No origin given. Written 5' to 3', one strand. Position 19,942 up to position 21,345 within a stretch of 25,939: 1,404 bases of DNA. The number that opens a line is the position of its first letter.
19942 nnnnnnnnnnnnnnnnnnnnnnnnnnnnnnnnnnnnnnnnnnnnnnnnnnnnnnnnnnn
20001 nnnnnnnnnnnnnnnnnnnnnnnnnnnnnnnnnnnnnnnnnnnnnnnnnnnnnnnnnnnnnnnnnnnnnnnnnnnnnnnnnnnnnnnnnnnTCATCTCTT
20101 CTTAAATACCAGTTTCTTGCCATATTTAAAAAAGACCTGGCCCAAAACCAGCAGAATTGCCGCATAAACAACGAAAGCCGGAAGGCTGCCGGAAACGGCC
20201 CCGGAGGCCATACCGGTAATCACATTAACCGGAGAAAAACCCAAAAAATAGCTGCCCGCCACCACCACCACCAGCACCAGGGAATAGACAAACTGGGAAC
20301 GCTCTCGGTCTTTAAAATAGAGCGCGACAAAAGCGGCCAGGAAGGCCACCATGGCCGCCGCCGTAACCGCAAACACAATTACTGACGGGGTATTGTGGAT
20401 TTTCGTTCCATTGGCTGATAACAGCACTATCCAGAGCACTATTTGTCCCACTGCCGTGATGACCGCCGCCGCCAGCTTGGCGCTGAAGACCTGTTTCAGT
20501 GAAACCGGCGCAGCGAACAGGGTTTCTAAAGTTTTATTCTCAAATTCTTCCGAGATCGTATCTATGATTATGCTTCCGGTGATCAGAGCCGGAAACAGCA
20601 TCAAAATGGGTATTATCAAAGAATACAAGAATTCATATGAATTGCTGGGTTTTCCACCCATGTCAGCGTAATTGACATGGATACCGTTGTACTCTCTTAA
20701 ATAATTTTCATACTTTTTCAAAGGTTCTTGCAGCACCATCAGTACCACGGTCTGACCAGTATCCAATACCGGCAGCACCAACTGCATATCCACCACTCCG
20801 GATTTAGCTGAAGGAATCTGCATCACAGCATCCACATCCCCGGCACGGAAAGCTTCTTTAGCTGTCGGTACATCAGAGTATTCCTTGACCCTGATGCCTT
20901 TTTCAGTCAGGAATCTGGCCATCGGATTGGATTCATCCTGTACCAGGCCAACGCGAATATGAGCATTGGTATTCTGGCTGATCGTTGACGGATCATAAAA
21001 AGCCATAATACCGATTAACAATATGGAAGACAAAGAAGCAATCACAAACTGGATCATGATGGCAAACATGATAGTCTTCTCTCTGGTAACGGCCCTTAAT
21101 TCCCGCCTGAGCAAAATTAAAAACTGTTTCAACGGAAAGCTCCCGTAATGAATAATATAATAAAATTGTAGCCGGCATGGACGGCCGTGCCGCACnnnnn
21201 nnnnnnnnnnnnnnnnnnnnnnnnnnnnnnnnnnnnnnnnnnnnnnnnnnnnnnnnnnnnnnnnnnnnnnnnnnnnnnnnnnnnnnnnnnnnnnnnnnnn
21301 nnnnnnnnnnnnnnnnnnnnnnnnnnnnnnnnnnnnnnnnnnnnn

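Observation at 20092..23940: ABC exporter with a built-in PrsW-type intramembrane protease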

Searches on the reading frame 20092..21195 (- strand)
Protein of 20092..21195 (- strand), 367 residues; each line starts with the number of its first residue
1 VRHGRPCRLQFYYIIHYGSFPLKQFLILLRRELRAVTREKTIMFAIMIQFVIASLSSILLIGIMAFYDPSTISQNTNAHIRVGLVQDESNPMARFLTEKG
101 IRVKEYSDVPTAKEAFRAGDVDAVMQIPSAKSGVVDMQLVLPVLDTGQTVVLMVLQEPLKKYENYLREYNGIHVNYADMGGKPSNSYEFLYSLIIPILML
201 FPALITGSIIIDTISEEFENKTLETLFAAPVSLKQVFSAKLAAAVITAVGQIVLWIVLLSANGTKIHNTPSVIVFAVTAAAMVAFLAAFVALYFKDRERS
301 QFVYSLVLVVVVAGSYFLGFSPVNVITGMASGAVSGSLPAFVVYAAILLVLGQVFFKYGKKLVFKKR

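Call 3: search_protein_families(library=pfam, proteins=[window:20092-21195:-], max_evalue=0.1)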
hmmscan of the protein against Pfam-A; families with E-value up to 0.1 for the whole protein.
window:20092-21195:- (367 aa): 3 families
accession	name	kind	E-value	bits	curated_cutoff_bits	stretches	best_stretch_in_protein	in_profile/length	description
PF12698.13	ABC2_membrane_3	-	2.5e-21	76.6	31.6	1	52-331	6-300/347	ABC-2 family transporter protein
PF12679.13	ABC2_membrane_2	-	1.9e-05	24.5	27.2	1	28-318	3-203/283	ABC-2 family transporter protein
PF12730.13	ABC2_membrane_4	-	5.5e-05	23.7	27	1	177-311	36-174/179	ABC-2 family transporter protein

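Call 6: search_protein_families(library=ncbifam, proteins=[window:20092-21195:-], max_evalue=1)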
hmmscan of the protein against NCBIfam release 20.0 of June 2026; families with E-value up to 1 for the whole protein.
window:20092-21195:- (367 aa): 3 families
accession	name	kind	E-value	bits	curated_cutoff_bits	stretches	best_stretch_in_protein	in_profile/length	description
NF041647.1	ABC_perm_CPBP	equivalog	1.8e-05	23.7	435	1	23-286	3-289/636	ABC transporter permease subunit/CPBP intramembrane protease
NF038293.1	permease_SagH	equivalog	0.00045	19.1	450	1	26-316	2-306/370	SagH family ABC transporter permease subunit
TIGR03062.1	pip_yhgE_Cterm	subfamily_domain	0.12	12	102.2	1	228-314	55-141/208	YhgE/Pip family protein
